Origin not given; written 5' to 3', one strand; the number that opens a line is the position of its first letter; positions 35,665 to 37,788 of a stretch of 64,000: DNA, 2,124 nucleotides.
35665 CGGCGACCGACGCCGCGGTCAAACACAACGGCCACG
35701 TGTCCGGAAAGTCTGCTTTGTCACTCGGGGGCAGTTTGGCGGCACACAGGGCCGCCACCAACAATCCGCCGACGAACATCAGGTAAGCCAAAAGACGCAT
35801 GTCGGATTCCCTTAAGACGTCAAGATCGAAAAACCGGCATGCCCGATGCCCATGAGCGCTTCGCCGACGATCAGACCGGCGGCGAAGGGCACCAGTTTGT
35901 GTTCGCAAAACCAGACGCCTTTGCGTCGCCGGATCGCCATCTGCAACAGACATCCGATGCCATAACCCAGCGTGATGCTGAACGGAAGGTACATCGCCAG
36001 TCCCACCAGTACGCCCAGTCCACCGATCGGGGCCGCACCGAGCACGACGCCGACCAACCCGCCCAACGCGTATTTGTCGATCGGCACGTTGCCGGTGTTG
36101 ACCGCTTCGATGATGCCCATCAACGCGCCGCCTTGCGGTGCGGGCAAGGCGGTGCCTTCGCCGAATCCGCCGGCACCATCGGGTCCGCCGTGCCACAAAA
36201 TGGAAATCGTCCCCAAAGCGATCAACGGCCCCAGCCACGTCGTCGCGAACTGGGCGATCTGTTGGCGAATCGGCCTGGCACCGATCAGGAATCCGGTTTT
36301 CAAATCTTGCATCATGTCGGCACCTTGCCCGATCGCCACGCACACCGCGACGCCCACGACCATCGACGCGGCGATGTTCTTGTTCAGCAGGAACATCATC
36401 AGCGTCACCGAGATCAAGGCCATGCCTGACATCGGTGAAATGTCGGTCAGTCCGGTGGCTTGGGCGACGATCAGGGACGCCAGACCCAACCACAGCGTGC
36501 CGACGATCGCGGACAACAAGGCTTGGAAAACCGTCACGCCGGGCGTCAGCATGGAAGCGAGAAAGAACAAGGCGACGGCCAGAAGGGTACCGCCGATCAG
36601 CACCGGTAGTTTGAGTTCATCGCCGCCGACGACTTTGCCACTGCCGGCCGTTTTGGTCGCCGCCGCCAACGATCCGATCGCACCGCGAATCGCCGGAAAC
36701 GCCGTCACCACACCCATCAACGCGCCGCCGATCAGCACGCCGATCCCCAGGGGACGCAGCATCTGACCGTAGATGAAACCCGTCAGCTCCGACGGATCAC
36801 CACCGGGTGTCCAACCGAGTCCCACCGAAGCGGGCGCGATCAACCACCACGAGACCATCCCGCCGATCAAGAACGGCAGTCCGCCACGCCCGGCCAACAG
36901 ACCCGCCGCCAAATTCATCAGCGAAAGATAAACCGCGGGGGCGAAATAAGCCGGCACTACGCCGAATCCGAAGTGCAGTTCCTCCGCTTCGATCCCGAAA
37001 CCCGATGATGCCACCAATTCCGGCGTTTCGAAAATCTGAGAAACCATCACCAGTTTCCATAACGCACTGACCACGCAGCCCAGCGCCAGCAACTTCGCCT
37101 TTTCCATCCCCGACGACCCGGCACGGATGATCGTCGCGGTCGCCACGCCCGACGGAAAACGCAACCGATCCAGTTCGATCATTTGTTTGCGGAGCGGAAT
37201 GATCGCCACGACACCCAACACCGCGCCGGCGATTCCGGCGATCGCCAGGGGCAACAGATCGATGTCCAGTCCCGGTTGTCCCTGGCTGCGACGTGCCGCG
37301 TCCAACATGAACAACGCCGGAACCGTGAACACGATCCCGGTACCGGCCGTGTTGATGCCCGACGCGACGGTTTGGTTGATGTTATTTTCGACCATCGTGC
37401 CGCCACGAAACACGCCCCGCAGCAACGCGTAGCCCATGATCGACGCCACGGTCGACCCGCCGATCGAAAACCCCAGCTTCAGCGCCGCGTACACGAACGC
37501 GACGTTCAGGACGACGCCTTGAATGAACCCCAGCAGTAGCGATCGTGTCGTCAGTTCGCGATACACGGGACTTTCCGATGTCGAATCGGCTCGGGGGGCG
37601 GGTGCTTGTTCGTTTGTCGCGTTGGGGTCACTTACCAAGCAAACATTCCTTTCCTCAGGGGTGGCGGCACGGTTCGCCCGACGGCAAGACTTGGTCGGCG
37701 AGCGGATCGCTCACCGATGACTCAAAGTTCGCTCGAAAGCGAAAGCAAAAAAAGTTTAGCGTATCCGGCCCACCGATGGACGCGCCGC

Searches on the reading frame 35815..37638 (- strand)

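Call 75: search_protein_families(library=pfam, proteins=[window:35815-37638:-], max_evalue=0.001)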
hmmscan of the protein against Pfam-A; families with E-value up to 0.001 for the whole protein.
window:35815-37638:- (608 aa): 1 family
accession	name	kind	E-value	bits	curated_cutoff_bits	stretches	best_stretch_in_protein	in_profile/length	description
PF03169.20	OPT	-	3.5e-55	188.3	25.8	1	28-599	1-618/623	OPT oligopeptide transporter protein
